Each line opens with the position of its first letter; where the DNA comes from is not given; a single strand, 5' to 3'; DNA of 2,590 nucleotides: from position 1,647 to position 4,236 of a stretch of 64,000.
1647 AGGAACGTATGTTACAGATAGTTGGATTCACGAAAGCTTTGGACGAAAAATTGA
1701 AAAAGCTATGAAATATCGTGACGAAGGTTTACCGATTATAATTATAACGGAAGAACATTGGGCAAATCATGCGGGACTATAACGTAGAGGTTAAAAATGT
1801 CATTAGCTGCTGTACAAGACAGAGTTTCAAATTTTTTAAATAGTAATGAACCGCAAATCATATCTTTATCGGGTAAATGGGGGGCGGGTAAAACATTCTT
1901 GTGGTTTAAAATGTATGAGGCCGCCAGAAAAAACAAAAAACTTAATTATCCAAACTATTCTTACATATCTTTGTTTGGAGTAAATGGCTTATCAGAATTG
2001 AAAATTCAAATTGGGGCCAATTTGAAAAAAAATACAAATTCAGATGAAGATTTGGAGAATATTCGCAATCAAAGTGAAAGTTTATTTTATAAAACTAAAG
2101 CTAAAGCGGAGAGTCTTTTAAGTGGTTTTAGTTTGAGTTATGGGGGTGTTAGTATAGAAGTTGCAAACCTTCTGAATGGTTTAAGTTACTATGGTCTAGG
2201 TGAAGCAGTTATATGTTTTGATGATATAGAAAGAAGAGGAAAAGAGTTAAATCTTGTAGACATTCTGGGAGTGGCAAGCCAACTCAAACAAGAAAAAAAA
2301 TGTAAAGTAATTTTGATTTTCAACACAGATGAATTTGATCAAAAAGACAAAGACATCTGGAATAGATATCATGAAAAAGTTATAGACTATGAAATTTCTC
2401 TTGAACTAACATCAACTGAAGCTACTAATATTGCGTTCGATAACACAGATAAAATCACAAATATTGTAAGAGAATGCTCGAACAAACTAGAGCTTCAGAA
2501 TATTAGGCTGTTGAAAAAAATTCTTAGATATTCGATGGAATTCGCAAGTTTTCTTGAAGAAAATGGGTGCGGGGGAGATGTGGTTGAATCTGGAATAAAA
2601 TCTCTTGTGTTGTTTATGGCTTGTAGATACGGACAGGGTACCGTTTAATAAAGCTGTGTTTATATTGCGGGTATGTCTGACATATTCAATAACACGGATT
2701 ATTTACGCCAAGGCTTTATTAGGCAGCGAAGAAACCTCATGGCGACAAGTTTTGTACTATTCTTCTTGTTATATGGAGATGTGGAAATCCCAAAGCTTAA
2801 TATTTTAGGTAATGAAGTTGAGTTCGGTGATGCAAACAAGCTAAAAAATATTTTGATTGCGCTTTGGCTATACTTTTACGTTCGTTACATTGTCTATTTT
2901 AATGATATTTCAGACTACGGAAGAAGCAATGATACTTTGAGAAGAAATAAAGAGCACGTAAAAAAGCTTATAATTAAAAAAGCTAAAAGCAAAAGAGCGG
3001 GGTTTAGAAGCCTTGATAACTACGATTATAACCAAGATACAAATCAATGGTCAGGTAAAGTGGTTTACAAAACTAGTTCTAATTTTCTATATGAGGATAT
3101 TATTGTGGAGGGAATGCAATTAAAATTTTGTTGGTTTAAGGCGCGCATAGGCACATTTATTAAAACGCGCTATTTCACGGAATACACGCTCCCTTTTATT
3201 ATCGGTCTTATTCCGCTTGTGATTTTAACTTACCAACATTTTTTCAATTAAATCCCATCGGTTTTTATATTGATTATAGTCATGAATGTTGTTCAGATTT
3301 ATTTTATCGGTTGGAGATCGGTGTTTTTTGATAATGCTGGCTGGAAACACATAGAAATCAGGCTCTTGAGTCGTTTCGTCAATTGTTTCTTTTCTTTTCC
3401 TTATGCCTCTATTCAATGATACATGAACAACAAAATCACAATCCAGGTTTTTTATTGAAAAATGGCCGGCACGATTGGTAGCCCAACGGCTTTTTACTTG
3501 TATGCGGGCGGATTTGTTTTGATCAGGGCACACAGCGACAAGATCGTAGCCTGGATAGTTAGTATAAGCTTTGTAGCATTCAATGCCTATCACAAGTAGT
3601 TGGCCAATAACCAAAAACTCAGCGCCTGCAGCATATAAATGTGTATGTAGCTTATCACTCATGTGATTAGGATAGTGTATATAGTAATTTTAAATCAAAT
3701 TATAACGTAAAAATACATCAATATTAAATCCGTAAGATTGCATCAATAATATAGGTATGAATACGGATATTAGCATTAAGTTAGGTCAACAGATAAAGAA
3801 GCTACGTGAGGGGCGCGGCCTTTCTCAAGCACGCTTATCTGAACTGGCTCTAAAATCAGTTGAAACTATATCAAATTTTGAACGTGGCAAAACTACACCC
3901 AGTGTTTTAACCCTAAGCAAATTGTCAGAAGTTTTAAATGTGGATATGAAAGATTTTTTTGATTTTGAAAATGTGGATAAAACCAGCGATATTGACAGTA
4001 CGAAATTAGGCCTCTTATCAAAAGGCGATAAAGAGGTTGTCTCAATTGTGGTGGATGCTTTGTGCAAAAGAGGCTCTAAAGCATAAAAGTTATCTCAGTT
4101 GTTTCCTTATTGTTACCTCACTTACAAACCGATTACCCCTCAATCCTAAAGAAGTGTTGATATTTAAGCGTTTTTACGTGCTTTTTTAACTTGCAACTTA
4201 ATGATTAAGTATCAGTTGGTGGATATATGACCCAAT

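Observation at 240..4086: Candidate multi-gene anti-phage/conflict cluster: Zn-ribbon-HEPN-like, BRCT, KAP-like NTPase, 3-TM protein, PD-(D/E)xK-like, XRE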

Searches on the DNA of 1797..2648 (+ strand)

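Call 43: search_rna_families(source=L001, start=7900, end=8500, threshold=evalue, max_evalue=1, show_alignments=2)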
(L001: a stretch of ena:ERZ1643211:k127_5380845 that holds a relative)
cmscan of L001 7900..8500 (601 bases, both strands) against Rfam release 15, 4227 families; matches with E-value up to 1: 0.
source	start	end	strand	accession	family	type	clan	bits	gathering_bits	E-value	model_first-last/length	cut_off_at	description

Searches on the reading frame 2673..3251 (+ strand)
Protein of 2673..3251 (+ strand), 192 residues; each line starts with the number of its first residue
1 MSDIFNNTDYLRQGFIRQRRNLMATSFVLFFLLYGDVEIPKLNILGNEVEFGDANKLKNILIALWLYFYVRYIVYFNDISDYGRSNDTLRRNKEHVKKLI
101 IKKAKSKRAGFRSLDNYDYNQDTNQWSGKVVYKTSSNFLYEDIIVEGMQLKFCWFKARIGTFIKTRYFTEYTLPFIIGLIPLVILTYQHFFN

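Call 4: search_protein_families(library=pfam, proteins=[window:2673-3251:+], max_evalue=1)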
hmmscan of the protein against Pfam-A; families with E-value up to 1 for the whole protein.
window:2673-3251:+ (192 aa): 0 families

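Call 5: search_protein_families(library=padloc, proteins=[window:2673-3251:+], max_evalue=1)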
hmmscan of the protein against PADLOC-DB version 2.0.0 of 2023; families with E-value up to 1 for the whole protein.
window:2673-3251:+ (192 aa): 0 families

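Call 82: search_protein_representatives(protein=window:2673-3251:+)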
Query: 192 residues. Proteins with E-value up to 0.001 (for the whole library): 571; up to 1e-10: 81; up to 1e-30: 2. The best 150 are listed.
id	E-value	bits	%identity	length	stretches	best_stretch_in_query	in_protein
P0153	3.3e-46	173.6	50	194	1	4-192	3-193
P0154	7.5e-33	130.0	41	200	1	7-187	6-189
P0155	8.4e-28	113.6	41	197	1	10-185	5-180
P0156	6.2e-22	94.4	37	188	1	13-187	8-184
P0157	6.6e-20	87.8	39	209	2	6-102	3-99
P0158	1.2e-19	87.0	32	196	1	13-190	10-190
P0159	9.0e-19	84.1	38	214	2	8-104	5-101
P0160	9.4e-17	77.5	34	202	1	11-188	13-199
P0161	1.9e-16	76.6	46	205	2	13-92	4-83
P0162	3.4e-16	75.7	40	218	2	5-86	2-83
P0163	3.8e-16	75.6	36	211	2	12-102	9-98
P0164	1.4e-15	73.7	34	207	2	8-106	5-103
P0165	1.6e-15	73.5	38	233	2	13-122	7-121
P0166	2.1e-15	73.2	35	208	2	8-101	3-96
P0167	4.5e-15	72.1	36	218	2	7-96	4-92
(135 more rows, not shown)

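Call 87: find_related_loci(query=A8, collection=metagenome_contigs, flank=8000)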
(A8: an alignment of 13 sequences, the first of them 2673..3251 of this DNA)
Query A8 (192 aa) in metagenome_contigs; peptide patterns used: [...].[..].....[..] (x = any residue, [..] = any of these).
183 stretches matched a pattern; 54 encode a relative of the query (tblastn E <= 1e-3); 54 distinct loci.
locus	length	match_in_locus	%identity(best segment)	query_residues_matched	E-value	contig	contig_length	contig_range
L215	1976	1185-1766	53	1-192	3e-52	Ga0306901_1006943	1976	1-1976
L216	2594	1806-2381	49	3-192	3e-44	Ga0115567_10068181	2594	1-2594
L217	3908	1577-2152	29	6-190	5e-21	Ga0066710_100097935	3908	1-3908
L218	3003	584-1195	30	9-187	5e-20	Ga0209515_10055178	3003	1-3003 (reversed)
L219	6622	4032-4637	30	6-183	8e-19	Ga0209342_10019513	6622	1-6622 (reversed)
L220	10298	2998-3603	30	6-183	8e-19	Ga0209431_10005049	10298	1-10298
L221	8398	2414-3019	30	6-183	8e-19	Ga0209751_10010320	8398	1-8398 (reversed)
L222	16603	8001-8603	29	6-182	2e-18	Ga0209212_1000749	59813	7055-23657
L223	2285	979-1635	26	7-187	6e-17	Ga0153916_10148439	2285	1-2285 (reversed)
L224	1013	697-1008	39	6-111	6e-16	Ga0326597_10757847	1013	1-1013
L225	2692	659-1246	26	14-187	3e-15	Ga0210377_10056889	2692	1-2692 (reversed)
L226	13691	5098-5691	28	2-188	6e-15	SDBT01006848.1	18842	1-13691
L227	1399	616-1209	28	8-183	5e-15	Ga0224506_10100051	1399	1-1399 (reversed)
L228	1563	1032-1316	37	9-103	5e-15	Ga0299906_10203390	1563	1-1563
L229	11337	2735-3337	29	6-182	2e-18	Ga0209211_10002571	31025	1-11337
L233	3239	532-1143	26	11-191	2e-13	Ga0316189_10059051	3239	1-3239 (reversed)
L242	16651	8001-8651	24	6-191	6e-12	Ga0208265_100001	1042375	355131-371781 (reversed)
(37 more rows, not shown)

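Call 88: find_related_loci(query=A8, collection=viral_contigs, flank=8000)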
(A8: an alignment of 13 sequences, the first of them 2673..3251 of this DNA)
Query A8 (192 aa) in viral_contigs; peptide patterns used: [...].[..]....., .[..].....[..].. (x = any residue, [..] = any of these).
205 stretches matched a pattern; 3 encode a relative of the query (tblastn E <= 1e-3); 3 distinct loci.
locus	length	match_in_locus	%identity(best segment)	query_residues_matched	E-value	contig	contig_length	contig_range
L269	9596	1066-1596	31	11-182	2e-13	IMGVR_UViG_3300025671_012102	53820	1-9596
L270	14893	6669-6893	36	9-83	6e-12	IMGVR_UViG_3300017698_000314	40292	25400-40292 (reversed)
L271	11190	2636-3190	26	11-187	5e-12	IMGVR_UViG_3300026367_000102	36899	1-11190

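Call 93: search_protein_families(library=pfam, alignment_id=A9, max_evalue=0.001)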
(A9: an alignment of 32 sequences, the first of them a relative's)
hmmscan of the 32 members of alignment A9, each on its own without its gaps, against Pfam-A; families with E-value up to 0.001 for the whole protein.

A. member 1, L233:1204-2919:+ (571 aa): 0 families

B. families by the number of members that match (of 32 scanned): 23 families
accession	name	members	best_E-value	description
PF00478.31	IMPDH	1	2.9e-160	IMP dehydrogenase / GMP reductase domain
PF02586.19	SRAP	1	1.3e-76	SOS response associated peptidase (SRAP)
PF01545.26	Cation_efflux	1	1.5e-39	Cation efflux family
PF07693.20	KAP_NTPase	1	1.2e-36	KAP family P-loop domain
PF08238.18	Sel1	1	2.4e-30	Sel1 repeat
PF00571.33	CBS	1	6.1e-26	CBS domain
PF22491.1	DUF6988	1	1.3e-25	Family of unknown function (DUF6988)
PF00589.27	Phage_integrase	1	3.2e-25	Phage integrase family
PF13589.12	HATPase_c_3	1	1.5e-23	Histidine kinase-, DNA gyrase B-, and HSP90-like ATPase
PF01381.28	HTH_3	1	1.3e-16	Helix-turn-helix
PF16916.11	ZT_dimer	1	1e-13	Dimerisation domain of Zinc Transporter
PF03992.22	ABM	1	8.1e-13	Antibiotic biosynthesis monooxygenase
PF13560.12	HTH_31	1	4.9e-12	Helix-turn-helix domain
PF13289.12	SIR2_2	1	6.1e-09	SIR2-like domain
PF03060.21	NMO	1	2e-08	Nitronate monooxygenase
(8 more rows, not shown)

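Call 101: search_protein_families(library=phrogs, proteins=[window:2673-3251:+], max_evalue=0.01)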
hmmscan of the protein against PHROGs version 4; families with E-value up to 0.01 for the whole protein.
window:2673-3251:+ (192 aa): 0 families

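Call 102: search_protein_families(library=ncbifam, proteins=[window:2673-3251:+, L242:8705-10039:+], max_evalue=0.01)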
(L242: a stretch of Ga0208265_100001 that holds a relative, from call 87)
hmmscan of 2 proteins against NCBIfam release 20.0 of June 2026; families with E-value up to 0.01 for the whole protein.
window:2673-3251:+ (192 aa): 0 families

L242:8705-10039:+ (444 aa): 1 family
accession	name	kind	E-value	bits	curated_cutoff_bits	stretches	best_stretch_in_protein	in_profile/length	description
NF041923.1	QatA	equivalog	5.9e-17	61.5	600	1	9-271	11-293/628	Qat anti-phage system ATPase QatA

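Call 109: search_protein_families(library=padloc, proteins=[L233:445-1152:+, L233:1204-2919:+, L242:8705-10039:+], max_evalue=0.01)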
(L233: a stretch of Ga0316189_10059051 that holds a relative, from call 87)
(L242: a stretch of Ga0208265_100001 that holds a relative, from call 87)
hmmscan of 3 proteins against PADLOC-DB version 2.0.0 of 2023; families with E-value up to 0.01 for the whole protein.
L233:445-1152:+ (235 aa): 0 families

L233:1204-2919:+ (571 aa): 1 family
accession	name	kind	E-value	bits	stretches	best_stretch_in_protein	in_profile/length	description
PDLC05031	PDC-S49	-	9.4e-22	75.6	1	27-408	28-408/624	-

L242:8705-10039:+ (444 aa): 8 families
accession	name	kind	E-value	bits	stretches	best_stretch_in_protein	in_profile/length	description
PDLC04959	PDC-S20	-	2.9e-67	226.2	1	5-372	15-374/464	-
PDLC04956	PDC-S20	-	2e-44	150.7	1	42-369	41-371/450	-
PDLC04957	PDC-S20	-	3.8e-39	133.4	1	8-258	5-259/446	-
PDLC04958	PDC-S20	-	8e-35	119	1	8-266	3-266/458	-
PDLC02361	PifA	-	2.1e-19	67.6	1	3-261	11-260/720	PifA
PDLC02209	QatA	-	1.2e-15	55.2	1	9-259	11-282/646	-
PDLC02210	QatA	-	2.7e-11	40.7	1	168-273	189-292/593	-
PDLC02781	SspC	-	0.0098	11.7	0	38-191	46-180/1104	SspC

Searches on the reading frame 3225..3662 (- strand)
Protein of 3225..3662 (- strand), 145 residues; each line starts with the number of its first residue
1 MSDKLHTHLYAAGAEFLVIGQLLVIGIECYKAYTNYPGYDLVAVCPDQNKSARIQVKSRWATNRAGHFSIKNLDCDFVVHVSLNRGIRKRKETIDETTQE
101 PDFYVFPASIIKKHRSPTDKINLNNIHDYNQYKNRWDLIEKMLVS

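Call 4: search_protein_families(library=pfam, proteins=[window:3225-3662:-], max_evalue=1)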
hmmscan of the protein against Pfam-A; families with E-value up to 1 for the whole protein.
window:3225-3662:- (145 aa): 1 family
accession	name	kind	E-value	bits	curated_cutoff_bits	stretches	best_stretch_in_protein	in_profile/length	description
PF11645.14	PDDEXK_5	-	6.2e-07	30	26.1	1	6-118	2-114/138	PD-(D/E)XK endonuclease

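Call 5: search_protein_families(library=padloc, proteins=[window:3225-3662:-], max_evalue=1)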
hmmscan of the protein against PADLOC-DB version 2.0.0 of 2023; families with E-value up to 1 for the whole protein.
window:3225-3662:- (145 aa): 1 family
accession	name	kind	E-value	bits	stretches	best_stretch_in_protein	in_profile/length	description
PDLC03700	HEase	-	0.011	13.8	1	7-77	3-71/150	homing endonuclease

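Call 97: find_related_loci(query=window:3225-3662:-, collection=viral_contigs, flank=5000)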
Query window:3225-3662:- (145 aa) in viral_contigs; peptide patterns used: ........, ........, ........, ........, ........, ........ (x = any residue, [..] = any of these).
1 stretches matched a pattern, but none encodes a relative of the query by tblastn (E <= 1e-3).

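Call 101: search_protein_families(library=phrogs, proteins=[window:3225-3662:-], max_evalue=0.01)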
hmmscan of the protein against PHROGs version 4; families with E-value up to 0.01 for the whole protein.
window:3225-3662:- (145 aa): 1 family
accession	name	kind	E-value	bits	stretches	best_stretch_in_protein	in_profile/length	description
phrog_29029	-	unknown function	1.1e-05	26.5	1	12-144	14-144/147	-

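Call 102: search_protein_families(library=ncbifam, proteins=[window:3225-3662:-], max_evalue=0.01)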
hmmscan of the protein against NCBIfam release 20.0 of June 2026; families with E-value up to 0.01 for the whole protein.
window:3225-3662:- (145 aa): 0 families

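Call 116: search_solved_structures(query=window:3225-3662:-, max_evalue=1)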
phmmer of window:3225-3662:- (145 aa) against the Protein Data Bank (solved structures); distinct sequences matched with E-value up to 1: 6.
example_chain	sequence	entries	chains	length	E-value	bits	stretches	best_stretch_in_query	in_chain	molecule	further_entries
7onh_A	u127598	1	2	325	4.8e-05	26.8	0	116-140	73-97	SAKe6BE-L3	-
7on8_A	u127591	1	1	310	8.6e-05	26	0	116-142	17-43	SAKe6AR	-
8pju_A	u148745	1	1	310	0.00042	23.7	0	112-143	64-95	SAKe6DEtal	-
8pjv_A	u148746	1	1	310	0.014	18.8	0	116-142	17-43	SAKe6DR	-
8pjt_A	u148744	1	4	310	0.031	17.7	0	116-142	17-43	SAKe6DEref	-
8pjz_A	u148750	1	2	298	0.87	13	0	116-142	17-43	SAKe6EEtal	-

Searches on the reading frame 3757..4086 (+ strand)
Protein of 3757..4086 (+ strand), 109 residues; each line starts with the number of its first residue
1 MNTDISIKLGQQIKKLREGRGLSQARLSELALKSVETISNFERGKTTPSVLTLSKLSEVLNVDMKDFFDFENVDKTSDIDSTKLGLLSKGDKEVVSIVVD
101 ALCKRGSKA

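Call 4: search_protein_families(library=pfam, proteins=[window:3757-4086:+], max_evalue=1)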
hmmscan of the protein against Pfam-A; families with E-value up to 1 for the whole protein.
window:3757-4086:+ (109 aa): 6 families
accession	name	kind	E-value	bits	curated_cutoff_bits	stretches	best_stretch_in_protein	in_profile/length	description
PF01381.28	HTH_3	-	1.1e-15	57.8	23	1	13-66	1-54/55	Helix-turn-helix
PF12844.13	HTH_19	-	5e-10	39.6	30.2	1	10-69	1-60/64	Helix-turn-helix domain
PF13560.12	HTH_31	-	5.1e-09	36.7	27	1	9-63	2-57/64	Helix-turn-helix domain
PF13443.12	HTH_26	-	2.7e-07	31.2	22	1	13-71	2-61/63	Cro/C1-type HTH DNA-binding domain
PF15731.11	MqsA_antitoxin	-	0.011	16.3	30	1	9-60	70-120/131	Antitoxin component of bacterial toxin-antitoxin system, MqsA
PF13744.12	HTH_37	-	0.051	13.8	27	1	7-60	17-68/80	Helix-turn-helix domain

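Call 5: search_protein_families(library=padloc, proteins=[window:3757-4086:+], max_evalue=1)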
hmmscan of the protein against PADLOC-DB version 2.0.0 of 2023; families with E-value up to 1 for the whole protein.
window:3757-4086:+ (109 aa): 24 families
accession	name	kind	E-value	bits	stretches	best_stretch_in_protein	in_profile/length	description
PDLC02926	HTH_VI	-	4.7e-13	47.2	1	8-76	1-69/92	-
PDLC03951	RmrA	-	7e-11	39.7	1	1-69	1-69/400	-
PDLC03954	RmrA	-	1.5e-10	38.6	1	9-71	11-73/380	-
PDLC03665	Control_protein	-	2e-10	38.8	1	2-75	2-76/77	control protein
PDLC03947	RmrA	-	2.3e-09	34.5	1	9-78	12-81/383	-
PDLC04142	capH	-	3.4e-09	35.7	1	5-94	3-90/103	capH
PDLC03948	RmrA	-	6.7e-08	29.8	1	10-75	10-75/397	-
PDLC03945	RmrA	-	3.6e-07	27.7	1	9-84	3-78/394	-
PDLC03949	RmrA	-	5.3e-07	26.8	1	12-75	6-68/363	-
PDLC03666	Control_protein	-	1.3e-06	26.8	1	4-72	2-70/77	control protein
PDLC03664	Control_protein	-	1.6e-06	26.5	1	7-68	12-73/74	control protein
PDLC03944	RmrA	-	1.7e-06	25.3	1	10-74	8-72/384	-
PDLC03946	RmrA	-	1.1e-05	22.4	1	13-75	7-68/357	-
PDLC03952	RmrA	-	5.8e-05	20.1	1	11-76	25-89/395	-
PDLC03955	RmrA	-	8.9e-05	19.9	1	17-71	29-82/371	-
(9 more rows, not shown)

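Call 101: search_protein_families(library=phrogs, proteins=[window:3757-4086:+], max_evalue=0.01)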
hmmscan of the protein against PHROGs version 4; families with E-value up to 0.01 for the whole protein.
window:3757-4086:+ (109 aa): 23 families
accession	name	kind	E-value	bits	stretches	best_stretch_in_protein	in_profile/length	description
phrog_3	-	transcription regulation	7.7e-14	53.3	1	7-79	87-157/430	transcriptional repressor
phrog_5823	-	transcription regulation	2.9e-12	47.5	1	7-79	5-78/404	transcriptional regulator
phrog_8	-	transcription regulation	3.4e-12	47.5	1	2-76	70-144/346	transcriptional regulator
phrog_2967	-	transcription regulation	5.1e-12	46.8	1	8-82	10-86/225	transcriptional regulator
phrog_2439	-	transcription regulation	2.8e-09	37.3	1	10-71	9-70/367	transcriptional regulator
phrog_4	-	transcription regulation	7.2e-09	36.1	1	2-96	126-213/400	transcriptional repressor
phrog_1373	-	transcription regulation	3e-08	34.8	1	6-64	61-119/166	transcriptional regulator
phrog_2104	-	unknown function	7.8e-08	33.5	1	11-57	42-88/103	-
phrog_2328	-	transcription regulation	5.6e-06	27.2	1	9-72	16-79/128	transcriptional repressor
phrog_27318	-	unknown function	6.1e-06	26.7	1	8-96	4-88/289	-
phrog_7241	-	transcription regulation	7.1e-06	27.1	1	10-66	63-119/122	transcriptional regulator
phrog_4836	-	transcription regulation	2.3e-05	25.1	1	6-65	73-132/194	CII-like regulator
phrog_147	-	transcription regulation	0.00012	23.4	1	6-57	2-54/100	transcriptional regulator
phrog_9908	-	DNA, RNA and nucleotide metabolism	0.00026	21.2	1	6-63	11-68/282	DNA binding protein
phrog_38027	-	transcription regulation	0.00034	21.6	1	13-77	73-137/143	transcriptional repressor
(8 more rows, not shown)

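Call 102: search_protein_families(library=ncbifam, proteins=[window:3757-4086:+], max_evalue=0.01)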
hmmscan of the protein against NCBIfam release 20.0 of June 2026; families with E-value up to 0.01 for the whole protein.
window:3757-4086:+ (109 aa): 15 families
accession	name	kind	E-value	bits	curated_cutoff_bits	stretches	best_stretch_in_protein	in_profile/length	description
NF041951.1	phage_RstR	subfamily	1.7e-11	44.3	80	1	8-105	2-102/108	RstR family transcriptional repressor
NF007408.0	PRK09943.1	equivalog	1.2e-10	41.3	211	1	4-94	3-93/185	HTH-type transcriptional regulator PuuR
TIGR03070.1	couple_hipB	subfamily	7e-10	38.7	71.65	1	8-64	2-58/58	type II toxin-antitoxin system Y4mF family antitoxin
NF006015.0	PRK08154.1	subfamily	3.8e-09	36.1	204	1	6-101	28-121/314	anaerobic benzoate catabolism transcriptional regulator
TIGR00270.2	TIGR00270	equivalog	8.6e-08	32.1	110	1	9-82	76-150/159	multiprotein bridging factor aMBF1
NF052239.1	antitox_spr1629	equivalog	3.2e-07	29.8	335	1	9-84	3-78/377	spr1629 family repressor/antitoxin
NF046032.1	TransRegSlrRBacil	equivalog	6.5e-07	29.5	250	1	9-73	2-67/149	HTH-type transcriptional regulator SlrR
NF047948.1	male_kill_WMK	equivalog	7.9e-07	28.8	300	1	5-77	159-231/300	WO male-killing family protein Wmk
NF007257.0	PRK09706.1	subfamily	8e-07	28.9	101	1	8-76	5-72/135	transcriptional repressor DicA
TIGR03830.1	CxxCG_CxxCG_HTH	subfamily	1.9e-06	27.7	61.8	1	9-52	66-109/127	type II TA system antitoxin MqsA family protein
NF003162.0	PRK04140.1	equivalog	2.7e-06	26.6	263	1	10-76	128-194/317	transcriptional regulator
NF010465.0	PRK13890.1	equivalog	9.7e-05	22.5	96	1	13-77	10-74/121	conjugal transfer protein TrbA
NF038139.1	Reg_Aceta_RamB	equivalog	0.00079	18.2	700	1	9-71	3-64/465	acetate metabolism transcriptional regulator RamB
NF041677.1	trans_regClgR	equivalog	0.0032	17.5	170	0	9-65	9-65/113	transcriptional regulator ClgR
NF007271.0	PRK09726.1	equivalog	0.004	17.1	79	1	8-65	12-69/88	type II toxin-antitoxin system antitoxin HipB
